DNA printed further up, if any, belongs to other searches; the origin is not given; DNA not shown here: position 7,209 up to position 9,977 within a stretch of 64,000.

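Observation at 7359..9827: Mosaic 822-aa protein: collagen-like (Gly-Thr-Asn)12 tract fused to an FGE-sulfatase-type domain, GTG start, no signal peptide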

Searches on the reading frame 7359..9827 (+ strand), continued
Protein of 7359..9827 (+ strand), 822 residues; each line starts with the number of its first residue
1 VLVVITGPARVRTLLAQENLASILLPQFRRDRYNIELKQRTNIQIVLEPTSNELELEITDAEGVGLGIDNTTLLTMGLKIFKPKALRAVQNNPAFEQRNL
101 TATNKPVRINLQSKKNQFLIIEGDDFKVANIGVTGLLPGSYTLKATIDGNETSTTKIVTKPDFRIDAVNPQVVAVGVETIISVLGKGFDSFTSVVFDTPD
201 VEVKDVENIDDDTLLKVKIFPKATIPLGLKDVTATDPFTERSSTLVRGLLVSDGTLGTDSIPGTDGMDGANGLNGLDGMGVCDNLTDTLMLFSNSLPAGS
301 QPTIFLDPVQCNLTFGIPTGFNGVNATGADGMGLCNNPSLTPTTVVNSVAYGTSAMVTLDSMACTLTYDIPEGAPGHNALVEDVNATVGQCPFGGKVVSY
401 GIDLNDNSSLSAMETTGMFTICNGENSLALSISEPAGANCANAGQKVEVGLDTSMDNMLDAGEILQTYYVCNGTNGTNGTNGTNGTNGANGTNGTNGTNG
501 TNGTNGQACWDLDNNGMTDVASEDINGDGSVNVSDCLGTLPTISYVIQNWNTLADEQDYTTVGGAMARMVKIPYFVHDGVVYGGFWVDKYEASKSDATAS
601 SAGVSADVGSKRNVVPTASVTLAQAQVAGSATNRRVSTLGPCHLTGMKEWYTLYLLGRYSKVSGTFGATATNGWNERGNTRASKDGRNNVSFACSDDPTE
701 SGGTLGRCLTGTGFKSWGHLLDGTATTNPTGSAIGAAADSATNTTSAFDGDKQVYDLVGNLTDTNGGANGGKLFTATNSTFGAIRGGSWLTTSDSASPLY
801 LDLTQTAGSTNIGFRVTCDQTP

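Call 7: search_solved_structures(query=window:7359-9827:+, max_evalue=10, show_alignments=3)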
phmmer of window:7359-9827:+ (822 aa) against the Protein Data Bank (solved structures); distinct sequences matched with E-value up to 10: 7.
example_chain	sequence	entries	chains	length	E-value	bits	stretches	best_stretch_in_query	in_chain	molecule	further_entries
9q3i_A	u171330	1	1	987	0.0036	18.6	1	474-521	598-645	Copalyl diphosphate synthase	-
7cud_A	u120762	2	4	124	0.054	14.7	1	12-117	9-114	Amino acid ABC transporter substrate-binding protein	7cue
6dkq_A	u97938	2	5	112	0.14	13.3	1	13-116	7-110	Heme-binding protein Shr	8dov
9c9u_A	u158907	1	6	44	1.1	10.4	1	247-278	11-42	Complement C1q subcomponent subunit B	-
7q5s_B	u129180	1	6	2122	3.6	8.7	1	471-503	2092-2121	3-hydroxyacyl-[acyl-carrier-protein] dehydratase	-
9llo_A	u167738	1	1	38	4.3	8.4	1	472-506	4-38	collagen-like peptide chain A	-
9lp3_A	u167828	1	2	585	4.8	8.3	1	475-498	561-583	Lignostilbene dioxygenase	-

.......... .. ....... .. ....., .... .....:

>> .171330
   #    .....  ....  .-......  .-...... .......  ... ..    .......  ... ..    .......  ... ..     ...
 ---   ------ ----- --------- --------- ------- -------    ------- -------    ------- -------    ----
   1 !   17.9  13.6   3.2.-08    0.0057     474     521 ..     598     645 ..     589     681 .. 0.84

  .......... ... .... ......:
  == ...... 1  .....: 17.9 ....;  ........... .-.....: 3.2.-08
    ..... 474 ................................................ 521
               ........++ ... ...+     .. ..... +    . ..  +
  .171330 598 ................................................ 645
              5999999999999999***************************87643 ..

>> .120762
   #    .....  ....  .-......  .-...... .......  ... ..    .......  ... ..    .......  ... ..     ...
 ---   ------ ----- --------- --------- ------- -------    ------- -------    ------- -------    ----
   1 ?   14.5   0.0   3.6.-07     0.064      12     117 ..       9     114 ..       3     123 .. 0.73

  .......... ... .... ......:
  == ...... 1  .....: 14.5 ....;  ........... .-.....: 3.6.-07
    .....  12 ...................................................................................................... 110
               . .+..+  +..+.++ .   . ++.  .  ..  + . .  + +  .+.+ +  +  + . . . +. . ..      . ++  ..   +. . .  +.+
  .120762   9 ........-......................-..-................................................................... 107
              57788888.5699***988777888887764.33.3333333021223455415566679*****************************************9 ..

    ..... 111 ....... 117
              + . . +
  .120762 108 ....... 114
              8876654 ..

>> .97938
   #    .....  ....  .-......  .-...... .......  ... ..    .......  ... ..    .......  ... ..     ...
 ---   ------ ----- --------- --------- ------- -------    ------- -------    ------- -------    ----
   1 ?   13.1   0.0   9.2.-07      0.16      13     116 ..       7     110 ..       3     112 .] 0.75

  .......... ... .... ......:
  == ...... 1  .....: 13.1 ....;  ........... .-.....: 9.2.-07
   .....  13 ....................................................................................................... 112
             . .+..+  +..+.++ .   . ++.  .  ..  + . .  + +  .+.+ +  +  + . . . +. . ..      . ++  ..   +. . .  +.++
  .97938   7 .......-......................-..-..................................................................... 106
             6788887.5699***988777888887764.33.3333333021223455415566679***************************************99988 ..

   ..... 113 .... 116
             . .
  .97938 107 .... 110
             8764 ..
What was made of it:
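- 7359..8144 (+): N-terminal region (aa 1-262). It holds a family-specific N-domain (about aa 7-160) and an Ig-like domain (about aa 160-250) that is only weakly TIG-like. A weak, non-significant PDB match to the Shr haem-binding protein was seen (call 7).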

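Call 10: find_encoding_contigs(protein=window:7359-9827:+, flank=10000, max_places=6)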
Protein window:7359-9827:+ (822 aa): 3 contigs read that carry it; 2 places shown.
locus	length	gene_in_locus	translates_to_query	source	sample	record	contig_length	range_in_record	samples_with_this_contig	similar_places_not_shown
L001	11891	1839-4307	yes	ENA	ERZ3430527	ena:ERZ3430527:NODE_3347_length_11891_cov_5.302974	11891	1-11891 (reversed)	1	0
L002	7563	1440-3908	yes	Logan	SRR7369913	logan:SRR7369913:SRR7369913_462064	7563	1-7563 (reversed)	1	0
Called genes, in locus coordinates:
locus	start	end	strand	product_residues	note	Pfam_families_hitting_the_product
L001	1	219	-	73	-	?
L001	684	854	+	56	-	-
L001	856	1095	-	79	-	-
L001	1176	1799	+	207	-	-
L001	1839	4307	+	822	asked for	-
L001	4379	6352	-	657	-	-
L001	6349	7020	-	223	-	-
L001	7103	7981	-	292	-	-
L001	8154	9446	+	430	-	PF00072:Response_reg (weak), PF00989:PAS, PF08448:PAS_4, PF14598:PAS_11 (weak), PF08447:PAS_3, PF13426:PAS_9, PF00990:GGDEF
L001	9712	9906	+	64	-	-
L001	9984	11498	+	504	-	PF00171:Aldedh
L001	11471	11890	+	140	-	?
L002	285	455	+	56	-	-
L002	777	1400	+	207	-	-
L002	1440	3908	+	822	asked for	-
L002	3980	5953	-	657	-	-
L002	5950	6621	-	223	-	-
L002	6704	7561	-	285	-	?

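Call 12: search_protein_families(library=pfam, proteins=[P0005, P0006, P0007, P0009, P0001], max_evalue=10)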
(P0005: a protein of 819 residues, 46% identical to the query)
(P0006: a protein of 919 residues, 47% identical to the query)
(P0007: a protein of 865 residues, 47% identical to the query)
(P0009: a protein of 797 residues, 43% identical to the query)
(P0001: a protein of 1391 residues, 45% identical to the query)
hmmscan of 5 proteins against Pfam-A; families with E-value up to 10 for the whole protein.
P0005 (819 aa): 4 families
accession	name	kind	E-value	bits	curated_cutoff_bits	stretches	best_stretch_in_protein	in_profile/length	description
PF23657.1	DUF7151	-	4.8e-20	71.7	27.2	1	418-463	1-46/46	Domain of unknown function (DUF7151)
PF09099.16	Qn_am_d_aIII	-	0.0097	16.7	22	1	191-266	6-78/82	Quinohemoprotein amine dehydrogenase, alpha subunit domain III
PF03781.23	FGE-sulfatase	-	0.048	13.8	23.3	1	651-695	145-190/255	Sulfatase-modifying factor enzyme 1-like domain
PF01391.23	Collagen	-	1.2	9.4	27.2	1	398-416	7-25/60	Collagen triple helix repeat (20 copies)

P0006 (919 aa): 4 families
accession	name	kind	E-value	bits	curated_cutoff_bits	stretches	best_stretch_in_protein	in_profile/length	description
PF23657.1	DUF7151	-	1.7e-39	133.9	27.2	2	419-464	1-46/46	Domain of unknown function (DUF7151)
PF09099.16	Qn_am_d_aIII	-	0.041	14.7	22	1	193-258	8-70/82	Quinohemoprotein amine dehydrogenase, alpha subunit domain III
PF00036.39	EF-hand_1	-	0.19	11.8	25.4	0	499-512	9-22/29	EF hand domain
PF01391.23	Collagen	-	1.3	9.3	27.2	2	399-417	31-49/60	Collagen triple helix repeat (20 copies)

P0007 (865 aa): 3 families
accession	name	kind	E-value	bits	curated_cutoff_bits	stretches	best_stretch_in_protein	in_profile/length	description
PF23657.1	DUF7151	-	4.5e-20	71.8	27.2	1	419-464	1-46/46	Domain of unknown function (DUF7151)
PF09099.16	Qn_am_d_aIII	-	0.0062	17.3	22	1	190-267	4-78/82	Quinohemoprotein amine dehydrogenase, alpha subunit domain III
PF01391.23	Collagen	-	0.87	9.8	27.2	1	288-309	31-52/60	Collagen triple helix repeat (20 copies)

P0009 (797 aa): 2 families
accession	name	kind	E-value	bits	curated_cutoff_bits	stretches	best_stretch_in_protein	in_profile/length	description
PF01833.30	TIG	-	0.0081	16.6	20.9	1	182-234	4-56/84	IPT/TIG domain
PF09099.16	Qn_am_d_aIII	-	0.011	16.5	22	1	184-250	7-70/82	Quinohemoprotein amine dehydrogenase, alpha subunit domain III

P0001 (1391 aa): 6 families
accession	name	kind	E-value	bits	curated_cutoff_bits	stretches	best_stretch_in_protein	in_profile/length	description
PF23657.1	DUF7151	-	1.4e-145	473.5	27.2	8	828-873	1-46/46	Domain of unknown function (DUF7151)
PF03781.23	FGE-sulfatase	-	0.011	15.8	23.3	2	1252-1267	175-190/255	Sulfatase-modifying factor enzyme 1-like domain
PF10058.14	Zn_ribbon_10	-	0.084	13.1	24.2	0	857-873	31-47/54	ER junction formation factor lunapark, zinc ribbon finger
PF00036.39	EF-hand_1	-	0.088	12.8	25.4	0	798-811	9-22/29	EF hand domain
PF09099.16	Qn_am_d_aIII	-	0.11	13.3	22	1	184-260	6-73/82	Quinohemoprotein amine dehydrogenase, alpha subunit domain III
PF13405.12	EF-hand_6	-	6.8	7.2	25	0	798-811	9-22/30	EF-hand domain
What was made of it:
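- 7359..8144 (+): TIG and Qn_am_d_aIII are also sub-threshold in homologues (call 12).
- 8883..8966 (+): Cys-bounded acidic loop module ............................, EF-hand-like and probably Ca2+-binding. Pfam EF-hand matches at this module in the close homologues P0006 and P0001 are sub-threshold (11.8-12.8 bits, cut-off 25.4; call 12).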

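Call 27: search_protein_families(library=phrogs, proteins=[window:7359-9827:+, P0005], max_evalue=0.01)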
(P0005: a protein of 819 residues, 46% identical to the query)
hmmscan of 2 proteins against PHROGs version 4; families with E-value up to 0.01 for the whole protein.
window:7359-9827:+ (822 aa): 8 families
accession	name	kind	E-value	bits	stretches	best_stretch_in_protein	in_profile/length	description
phrog_26346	-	unknown function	7.2e-07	29.3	1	460-526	206-270/659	-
phrog_19200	-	head and packaging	1.3e-06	28.9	1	467-507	56-96/268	virion structural protein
phrog_1806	-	tail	1e-05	26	1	472-511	196-235/276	collagen like minor tail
phrog_5073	-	tail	1.9e-05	24.9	1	473-508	324-359/519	tail fiber protein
phrog_38044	-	unknown function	2.1e-05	22.6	1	470-507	2699-2736/3576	-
phrog_18350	-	tail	9.7e-05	23.2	1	444-511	132-198/253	tail fiber protein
phrog_26246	-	tail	0.00023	21.5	1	471-621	171-312/329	tail protein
phrog_1125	-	tail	0.0078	16.6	1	475-525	177-227/412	tail fiber protein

P0005 (819 aa): 0 families

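Call 69: find_related_loci(query=window:7359-9824:+, collection=metagenome_contigs, flank=3000)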
Query window:7359-9824:+ (822 aa) in metagenome_contigs; peptide patterns used: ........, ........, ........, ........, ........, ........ (x = any residue, [..] = any of these).
67 stretches matched a pattern; 8 encode a relative of the query (tblastn E <= 1e-3); 8 distinct loci.
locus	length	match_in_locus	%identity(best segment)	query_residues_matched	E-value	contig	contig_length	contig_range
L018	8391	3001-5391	47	4-822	0e+0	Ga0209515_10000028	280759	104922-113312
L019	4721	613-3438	43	10-819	0e+0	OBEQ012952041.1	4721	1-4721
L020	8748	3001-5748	42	9-819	8e-168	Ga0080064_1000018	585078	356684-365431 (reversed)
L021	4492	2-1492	50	398-819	1e-107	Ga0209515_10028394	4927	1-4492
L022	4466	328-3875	50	9-797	5e-103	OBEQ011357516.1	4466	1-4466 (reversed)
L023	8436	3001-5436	43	10-819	5e-76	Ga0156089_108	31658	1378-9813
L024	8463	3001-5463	39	10-819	2e-78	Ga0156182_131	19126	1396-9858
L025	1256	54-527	52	738-819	8e-11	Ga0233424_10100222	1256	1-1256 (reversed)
